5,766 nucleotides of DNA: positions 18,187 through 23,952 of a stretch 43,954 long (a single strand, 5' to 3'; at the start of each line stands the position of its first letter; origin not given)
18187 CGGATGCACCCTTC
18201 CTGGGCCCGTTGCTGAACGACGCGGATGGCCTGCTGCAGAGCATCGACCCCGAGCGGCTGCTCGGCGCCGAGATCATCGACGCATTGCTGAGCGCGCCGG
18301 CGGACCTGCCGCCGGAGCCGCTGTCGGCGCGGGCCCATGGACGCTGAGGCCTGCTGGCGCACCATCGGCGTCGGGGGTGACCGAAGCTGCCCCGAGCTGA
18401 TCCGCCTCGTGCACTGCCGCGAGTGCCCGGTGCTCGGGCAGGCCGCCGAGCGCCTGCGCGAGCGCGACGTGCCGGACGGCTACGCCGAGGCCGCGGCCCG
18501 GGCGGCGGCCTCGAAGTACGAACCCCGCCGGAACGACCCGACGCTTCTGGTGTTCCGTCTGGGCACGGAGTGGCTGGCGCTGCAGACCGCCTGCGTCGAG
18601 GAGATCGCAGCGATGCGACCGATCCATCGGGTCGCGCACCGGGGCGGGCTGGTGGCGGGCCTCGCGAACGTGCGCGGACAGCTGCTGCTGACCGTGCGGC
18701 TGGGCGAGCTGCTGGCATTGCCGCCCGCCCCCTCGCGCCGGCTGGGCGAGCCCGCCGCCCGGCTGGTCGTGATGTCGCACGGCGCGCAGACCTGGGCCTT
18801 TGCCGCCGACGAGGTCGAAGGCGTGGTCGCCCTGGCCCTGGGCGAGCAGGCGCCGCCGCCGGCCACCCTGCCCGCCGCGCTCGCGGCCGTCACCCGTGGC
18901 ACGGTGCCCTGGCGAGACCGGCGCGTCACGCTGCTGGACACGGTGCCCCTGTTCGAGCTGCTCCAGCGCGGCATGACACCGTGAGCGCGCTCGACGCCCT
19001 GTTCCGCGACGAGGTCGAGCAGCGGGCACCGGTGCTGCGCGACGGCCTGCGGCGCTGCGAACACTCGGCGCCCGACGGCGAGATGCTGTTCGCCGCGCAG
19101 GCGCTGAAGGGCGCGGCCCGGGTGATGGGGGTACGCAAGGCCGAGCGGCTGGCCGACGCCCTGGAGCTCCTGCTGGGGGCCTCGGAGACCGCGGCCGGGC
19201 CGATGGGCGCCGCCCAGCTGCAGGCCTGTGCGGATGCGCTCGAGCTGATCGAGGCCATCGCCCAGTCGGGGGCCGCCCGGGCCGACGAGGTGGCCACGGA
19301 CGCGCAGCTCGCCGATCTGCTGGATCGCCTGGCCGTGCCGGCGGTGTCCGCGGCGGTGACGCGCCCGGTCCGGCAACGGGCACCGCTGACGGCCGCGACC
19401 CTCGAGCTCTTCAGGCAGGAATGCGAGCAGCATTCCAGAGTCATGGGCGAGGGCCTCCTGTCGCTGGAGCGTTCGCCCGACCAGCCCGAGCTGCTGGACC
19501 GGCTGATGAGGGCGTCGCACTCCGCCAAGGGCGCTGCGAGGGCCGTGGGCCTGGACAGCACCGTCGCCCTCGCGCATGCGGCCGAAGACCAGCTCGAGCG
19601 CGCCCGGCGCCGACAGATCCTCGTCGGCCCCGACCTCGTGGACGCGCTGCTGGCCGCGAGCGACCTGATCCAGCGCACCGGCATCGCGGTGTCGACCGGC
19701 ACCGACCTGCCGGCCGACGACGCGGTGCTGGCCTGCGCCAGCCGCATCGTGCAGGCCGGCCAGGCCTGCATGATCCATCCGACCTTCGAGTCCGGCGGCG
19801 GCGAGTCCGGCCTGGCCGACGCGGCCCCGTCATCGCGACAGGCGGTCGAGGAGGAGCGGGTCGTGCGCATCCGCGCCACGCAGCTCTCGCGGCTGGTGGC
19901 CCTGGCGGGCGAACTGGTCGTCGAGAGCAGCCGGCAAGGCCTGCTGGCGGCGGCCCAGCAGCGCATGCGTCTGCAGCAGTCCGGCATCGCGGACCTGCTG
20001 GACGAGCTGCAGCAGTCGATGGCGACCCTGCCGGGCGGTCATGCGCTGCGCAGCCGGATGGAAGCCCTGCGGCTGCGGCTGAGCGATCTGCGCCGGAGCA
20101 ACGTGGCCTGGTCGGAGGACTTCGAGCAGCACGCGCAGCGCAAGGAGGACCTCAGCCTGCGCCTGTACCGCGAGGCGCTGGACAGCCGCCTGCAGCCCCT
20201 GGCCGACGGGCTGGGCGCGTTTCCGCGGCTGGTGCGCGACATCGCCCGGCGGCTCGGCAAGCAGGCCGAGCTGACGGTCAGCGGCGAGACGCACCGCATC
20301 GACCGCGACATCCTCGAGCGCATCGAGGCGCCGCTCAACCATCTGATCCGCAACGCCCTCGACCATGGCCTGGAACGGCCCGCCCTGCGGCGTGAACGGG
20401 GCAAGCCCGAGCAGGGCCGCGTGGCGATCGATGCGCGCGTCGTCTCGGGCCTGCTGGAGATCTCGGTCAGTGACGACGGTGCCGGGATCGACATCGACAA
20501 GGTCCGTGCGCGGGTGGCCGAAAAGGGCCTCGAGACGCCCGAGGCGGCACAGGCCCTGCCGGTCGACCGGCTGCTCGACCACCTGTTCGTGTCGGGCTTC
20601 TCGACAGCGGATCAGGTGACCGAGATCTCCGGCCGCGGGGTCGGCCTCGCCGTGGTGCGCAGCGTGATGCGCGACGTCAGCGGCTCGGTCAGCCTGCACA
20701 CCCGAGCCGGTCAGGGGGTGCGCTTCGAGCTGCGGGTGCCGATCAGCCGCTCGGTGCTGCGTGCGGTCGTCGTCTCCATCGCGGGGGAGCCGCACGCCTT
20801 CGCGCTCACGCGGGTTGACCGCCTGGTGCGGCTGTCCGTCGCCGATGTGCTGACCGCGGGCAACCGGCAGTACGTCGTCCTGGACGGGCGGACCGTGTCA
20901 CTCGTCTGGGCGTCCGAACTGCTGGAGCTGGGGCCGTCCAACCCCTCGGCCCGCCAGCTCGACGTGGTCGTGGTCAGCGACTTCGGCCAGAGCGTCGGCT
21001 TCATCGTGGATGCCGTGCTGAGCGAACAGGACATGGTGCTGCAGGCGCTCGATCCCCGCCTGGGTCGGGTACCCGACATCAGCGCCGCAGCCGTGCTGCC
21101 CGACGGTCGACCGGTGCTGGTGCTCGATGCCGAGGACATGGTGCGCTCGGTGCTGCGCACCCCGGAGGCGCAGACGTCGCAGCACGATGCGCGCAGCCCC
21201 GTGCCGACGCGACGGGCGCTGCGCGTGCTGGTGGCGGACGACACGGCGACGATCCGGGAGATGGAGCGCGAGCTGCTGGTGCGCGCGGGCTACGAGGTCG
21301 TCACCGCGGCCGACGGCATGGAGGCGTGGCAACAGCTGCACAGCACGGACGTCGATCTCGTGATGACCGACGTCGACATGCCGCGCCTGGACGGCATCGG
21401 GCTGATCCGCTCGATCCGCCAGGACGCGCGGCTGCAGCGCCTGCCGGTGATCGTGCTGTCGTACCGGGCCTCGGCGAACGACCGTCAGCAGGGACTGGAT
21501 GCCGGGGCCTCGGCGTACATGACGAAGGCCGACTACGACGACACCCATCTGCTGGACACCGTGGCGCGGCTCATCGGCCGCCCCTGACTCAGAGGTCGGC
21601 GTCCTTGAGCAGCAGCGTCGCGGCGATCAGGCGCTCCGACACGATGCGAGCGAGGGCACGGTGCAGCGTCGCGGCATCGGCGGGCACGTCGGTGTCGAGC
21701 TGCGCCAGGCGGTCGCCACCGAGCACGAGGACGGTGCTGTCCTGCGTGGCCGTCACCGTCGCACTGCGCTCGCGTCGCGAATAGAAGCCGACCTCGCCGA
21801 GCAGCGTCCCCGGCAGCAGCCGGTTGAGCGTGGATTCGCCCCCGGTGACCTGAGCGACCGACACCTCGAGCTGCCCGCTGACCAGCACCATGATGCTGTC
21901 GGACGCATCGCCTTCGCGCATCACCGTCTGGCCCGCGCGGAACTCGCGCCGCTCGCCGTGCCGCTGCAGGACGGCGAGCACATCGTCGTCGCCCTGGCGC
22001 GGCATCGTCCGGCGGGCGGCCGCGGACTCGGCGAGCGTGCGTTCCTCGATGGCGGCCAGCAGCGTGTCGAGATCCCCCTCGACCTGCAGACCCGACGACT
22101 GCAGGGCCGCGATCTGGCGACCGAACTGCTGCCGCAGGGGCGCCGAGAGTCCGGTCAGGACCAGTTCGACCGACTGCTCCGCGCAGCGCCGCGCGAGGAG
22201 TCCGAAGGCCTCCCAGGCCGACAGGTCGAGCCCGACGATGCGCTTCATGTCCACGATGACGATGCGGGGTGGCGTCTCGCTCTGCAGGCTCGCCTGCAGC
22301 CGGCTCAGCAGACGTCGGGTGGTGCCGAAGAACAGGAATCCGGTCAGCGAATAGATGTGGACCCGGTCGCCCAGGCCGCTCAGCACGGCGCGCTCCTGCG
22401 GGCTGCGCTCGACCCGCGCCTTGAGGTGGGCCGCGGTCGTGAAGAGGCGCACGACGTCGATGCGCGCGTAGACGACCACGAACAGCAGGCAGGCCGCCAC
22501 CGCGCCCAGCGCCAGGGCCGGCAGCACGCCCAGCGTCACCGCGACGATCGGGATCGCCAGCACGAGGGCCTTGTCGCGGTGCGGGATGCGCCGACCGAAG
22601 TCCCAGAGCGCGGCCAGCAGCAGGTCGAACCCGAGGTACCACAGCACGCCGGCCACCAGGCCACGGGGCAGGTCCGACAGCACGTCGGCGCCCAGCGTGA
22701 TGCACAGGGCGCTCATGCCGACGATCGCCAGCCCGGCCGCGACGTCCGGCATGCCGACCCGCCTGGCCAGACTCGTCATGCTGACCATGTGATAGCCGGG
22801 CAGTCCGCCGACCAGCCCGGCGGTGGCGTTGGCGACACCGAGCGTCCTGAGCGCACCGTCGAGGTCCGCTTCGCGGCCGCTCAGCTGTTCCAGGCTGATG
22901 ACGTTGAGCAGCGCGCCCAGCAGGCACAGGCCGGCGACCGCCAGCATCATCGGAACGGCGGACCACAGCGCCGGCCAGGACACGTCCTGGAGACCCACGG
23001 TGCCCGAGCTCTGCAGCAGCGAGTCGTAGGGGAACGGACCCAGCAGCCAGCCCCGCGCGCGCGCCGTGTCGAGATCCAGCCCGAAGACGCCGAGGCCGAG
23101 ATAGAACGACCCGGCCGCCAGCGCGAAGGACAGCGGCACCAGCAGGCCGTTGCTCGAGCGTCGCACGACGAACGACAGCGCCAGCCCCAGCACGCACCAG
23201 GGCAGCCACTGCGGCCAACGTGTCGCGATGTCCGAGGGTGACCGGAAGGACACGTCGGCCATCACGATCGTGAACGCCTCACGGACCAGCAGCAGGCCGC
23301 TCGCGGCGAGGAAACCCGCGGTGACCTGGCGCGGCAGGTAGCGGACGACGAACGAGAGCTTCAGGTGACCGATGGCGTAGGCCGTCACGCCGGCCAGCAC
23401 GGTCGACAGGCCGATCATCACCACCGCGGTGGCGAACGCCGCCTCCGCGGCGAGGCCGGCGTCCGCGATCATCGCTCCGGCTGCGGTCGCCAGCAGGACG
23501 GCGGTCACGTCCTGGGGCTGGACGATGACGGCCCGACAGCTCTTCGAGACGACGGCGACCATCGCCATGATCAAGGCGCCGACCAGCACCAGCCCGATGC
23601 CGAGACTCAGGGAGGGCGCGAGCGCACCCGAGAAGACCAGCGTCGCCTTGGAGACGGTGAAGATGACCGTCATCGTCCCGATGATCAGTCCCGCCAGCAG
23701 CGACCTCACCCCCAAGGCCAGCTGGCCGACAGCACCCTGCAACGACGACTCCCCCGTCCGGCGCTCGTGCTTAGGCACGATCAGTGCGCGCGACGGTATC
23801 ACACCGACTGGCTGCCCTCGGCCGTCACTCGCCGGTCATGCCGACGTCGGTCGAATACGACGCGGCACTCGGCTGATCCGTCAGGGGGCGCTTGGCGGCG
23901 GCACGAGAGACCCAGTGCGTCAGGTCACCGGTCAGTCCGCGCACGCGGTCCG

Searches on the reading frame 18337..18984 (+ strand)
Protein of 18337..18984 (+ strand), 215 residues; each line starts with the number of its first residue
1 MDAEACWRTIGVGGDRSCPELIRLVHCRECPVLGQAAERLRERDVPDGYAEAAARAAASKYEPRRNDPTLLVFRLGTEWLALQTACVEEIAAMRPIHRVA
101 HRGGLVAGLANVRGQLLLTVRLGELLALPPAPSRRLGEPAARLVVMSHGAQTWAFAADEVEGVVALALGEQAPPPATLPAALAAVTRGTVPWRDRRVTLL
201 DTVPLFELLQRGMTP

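Call 58: search_protein_families(library=ncbifam, proteins=[window:18337-18984:+], max_evalue=0.00001)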
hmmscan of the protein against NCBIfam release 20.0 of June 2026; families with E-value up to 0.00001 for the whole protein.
window:18337-18984:+ (215 aa): 0 families

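Call 68: search_protein_families(library=pfam, proteins=[window:18337-18984:+], max_evalue=0.001)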
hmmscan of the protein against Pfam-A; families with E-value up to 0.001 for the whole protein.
window:18337-18984:+ (215 aa): 1 family
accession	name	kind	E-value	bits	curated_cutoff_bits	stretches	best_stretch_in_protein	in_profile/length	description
PF01584.24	CheW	-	1.2e-22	80.5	23.5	1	70-207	2-135/138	CheW-like domain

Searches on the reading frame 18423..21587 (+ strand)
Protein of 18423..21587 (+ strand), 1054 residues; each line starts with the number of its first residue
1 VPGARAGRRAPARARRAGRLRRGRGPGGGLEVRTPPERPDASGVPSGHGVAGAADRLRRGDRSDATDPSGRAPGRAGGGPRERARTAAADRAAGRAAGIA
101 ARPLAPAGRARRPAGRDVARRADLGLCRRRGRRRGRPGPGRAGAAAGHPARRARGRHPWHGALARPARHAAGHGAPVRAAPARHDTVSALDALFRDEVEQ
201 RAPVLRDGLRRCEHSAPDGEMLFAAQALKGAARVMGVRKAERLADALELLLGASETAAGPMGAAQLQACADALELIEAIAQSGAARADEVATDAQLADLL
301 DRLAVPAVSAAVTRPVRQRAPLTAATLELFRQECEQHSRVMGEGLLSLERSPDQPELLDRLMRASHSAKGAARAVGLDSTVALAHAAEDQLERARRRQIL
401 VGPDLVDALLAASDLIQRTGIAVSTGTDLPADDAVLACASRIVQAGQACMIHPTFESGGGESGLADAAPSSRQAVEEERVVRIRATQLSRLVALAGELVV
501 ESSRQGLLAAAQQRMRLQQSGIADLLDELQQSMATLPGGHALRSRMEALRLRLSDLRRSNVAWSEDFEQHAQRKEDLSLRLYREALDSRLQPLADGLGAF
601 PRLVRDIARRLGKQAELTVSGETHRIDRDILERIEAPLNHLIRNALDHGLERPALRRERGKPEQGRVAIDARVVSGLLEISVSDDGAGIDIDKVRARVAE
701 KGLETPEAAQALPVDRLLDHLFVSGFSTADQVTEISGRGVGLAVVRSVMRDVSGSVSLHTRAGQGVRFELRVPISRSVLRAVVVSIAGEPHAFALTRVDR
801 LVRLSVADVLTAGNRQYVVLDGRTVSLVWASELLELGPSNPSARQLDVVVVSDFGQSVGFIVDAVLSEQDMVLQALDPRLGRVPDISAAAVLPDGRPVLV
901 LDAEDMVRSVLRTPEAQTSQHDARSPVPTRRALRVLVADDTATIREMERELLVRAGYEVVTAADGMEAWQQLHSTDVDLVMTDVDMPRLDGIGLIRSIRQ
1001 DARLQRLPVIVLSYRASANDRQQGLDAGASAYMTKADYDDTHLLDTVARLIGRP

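Call 7: search_protein_families(library=pfam, proteins=[window:18423-21587:+], max_evalue=0.001)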
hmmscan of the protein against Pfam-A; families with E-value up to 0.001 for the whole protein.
window:18423-21587:+ (1054 aa): 4 families
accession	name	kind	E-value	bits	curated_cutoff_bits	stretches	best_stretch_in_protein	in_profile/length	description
PF00072.30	Response_reg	-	1.4e-23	83.6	30.2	1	935-1036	1-100/111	Response regulator receiver domain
PF02518.31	HATPase_c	-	3.3e-16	60.2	26.4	1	637-774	5-109/111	Histidine kinase-, DNA gyrase B-, and HSP90-like ATPase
PF01584.24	CheW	-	3.7e-15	56.2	23.5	1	781-909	2-136/138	CheW-like domain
PF01627.28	Hpt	-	1.7e-12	47.8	24.6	1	327-412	3-77/84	Hpt domain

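Call 58: search_protein_families(library=ncbifam, proteins=[window:18981-21587:+], max_evalue=0.00001)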
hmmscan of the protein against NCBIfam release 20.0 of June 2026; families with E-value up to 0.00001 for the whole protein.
window:18981-21587:+ (868 aa): 86 families (the best 25 are shown)
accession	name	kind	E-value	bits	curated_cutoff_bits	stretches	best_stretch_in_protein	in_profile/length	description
NF041336.1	CheA_Halo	equivalog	6.6e-87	292.7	950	2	381-718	330-664/666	chemotaxis protein CheA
NF007835.0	PRK10547.1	equivalog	2.1e-63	215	793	2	400-719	338-655/670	chemotaxis protein CheA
NF008099.0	PRK10841.1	equivalog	9.3e-22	76.6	920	1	728-849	806-925/949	two-component system sensor histidine kinase RcsC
NF045944.1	ResRegRpaBCyano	equivalog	5.6e-21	75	330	1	750-850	1-98/229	response regulator transcription factor RpaB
NF041733.1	resp_reg_CseB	equivalog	2e-20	73.1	350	1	748-858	2-108/228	two-component system response regulator CseB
NF011874.0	PRK15347.1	equivalog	5.1e-19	67.8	852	1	737-849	682-795/921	two component system sensor kinase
NF007135.0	PRK09581.1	equivalog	5.5e-19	68.3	474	1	748-861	4-116/457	PleD family two-component system response regulator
TIGR02154.1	PhoB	equivalog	7.8e-19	67.9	296.2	1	747-857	3-112/226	phosphate regulon transcriptional regulator PhoB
NF033120.0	vanR_FM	exception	1.5e-18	67.3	460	1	746-850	3-104/231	vancomycin resistance response regulator transcription factor, VanR-F/VanR-M family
NF007901.0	PRK10610.1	equivalog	2.7e-18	66.3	189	1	745-850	4-110/129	chemotaxis response regulator CheY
NF007420.1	PRK09959.1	equivalog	4.5e-18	64.2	1995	1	733-849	945-1059/1197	acid-sensing system histidine kinase EvgS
NF008318.0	PRK11107.1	equivalog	9.8e-18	63.6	890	1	539-860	467-780/920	two-component sensor histidine kinase BarA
NF012023.0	PRK15479.1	equivalog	2.6e-17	63.1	337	1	747-850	1-102/224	transcriptional regulator TctD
NF040689.1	MtrAB_MtrA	equivalog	4.5e-17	62.1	300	1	749-858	1-106/219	MtrAB system response regulator MtrA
NF038297.2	hybrid_HK_HrmK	equivalog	1.5e-16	60.2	725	1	731-849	475-593/607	hybrid histidine kinase/response regulator HrmK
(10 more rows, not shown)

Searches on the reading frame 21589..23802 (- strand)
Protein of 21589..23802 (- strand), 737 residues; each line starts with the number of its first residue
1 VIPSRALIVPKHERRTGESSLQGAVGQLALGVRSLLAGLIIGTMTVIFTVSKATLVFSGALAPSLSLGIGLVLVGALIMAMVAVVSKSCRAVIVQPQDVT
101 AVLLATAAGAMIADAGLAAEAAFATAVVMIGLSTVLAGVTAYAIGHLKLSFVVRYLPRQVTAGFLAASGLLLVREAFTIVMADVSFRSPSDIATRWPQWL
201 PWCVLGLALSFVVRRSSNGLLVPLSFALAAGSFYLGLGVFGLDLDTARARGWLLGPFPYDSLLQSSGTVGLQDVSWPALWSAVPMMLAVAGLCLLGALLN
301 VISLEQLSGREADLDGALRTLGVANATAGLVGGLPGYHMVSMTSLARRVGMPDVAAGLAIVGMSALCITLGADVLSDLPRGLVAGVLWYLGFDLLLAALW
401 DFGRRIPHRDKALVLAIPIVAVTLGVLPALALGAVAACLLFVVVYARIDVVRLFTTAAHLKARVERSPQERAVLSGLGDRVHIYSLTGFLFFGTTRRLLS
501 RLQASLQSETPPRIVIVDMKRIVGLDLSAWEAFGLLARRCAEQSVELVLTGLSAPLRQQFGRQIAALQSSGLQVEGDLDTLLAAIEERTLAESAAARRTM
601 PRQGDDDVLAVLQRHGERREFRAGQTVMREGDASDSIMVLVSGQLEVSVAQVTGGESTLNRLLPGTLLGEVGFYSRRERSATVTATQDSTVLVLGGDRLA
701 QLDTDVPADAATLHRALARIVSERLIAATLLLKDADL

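Call 9: search_protein_families(library=pfam, proteins=[window:21589-23802:-], max_evalue=0.001)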
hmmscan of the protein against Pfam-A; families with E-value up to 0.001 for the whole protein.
window:21589-23802:- (737 aa): 4 families
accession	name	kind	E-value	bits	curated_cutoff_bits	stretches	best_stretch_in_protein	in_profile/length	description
PF00027.35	cNMP_binding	-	2.2e-18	66.4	27.5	1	618-702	1-85/89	Cyclic nucleotide-binding domain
PF00916.26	Sulfate_transp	-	6.2e-18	65.1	23.2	1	35-401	5-365/380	Sulfate permease family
PF01740.26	STAS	-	1.4e-08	34.9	22.6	1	479-560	8-88/106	STAS domain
PF13466.11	STAS_2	-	0.00063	20.3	29.2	0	488-560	5-74/80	STAS domain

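Call 58: search_protein_families(library=ncbifam, proteins=[window:21589-23802:-], max_evalue=0.00001)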
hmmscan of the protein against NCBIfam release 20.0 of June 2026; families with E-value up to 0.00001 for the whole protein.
window:21589-23802:- (737 aa): 7 families
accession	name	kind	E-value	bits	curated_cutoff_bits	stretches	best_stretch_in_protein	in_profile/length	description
TIGR00815.1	sulP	subfamily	1.9e-20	72.9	380.45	1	272-560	252-544/565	sulfate permease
NF050096.1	BicarbTportBicA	equivalog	2.5e-13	49.4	880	1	269-561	227-519/547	bicarbonate transporter BicA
NF008660.1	PRK11660.1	equivalog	7.6e-13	47.7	614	1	273-583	272-563/572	C4-dicarboxylic acid transporter DauA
TIGR03896.1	cyc_nuc_ocin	subfamily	1.4e-12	47.7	161.05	1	612-725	4-121/317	bacteriocin-type transport-associated protein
NF041163.2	encap_f2b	equivalog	8e-10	38.4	400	1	599-716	78-196/450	family 2B encapsulin nanocompartment shell protein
NF058543.1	ActPatMycb56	equivalog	1e-09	37.7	460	1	610-727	13-124/317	acetyltransferase Pat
NF008732.0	PRK11753.1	equivalog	1.2e-09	38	266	1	605-725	12-129/214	cAMP-activated global transcriptional regulator CRP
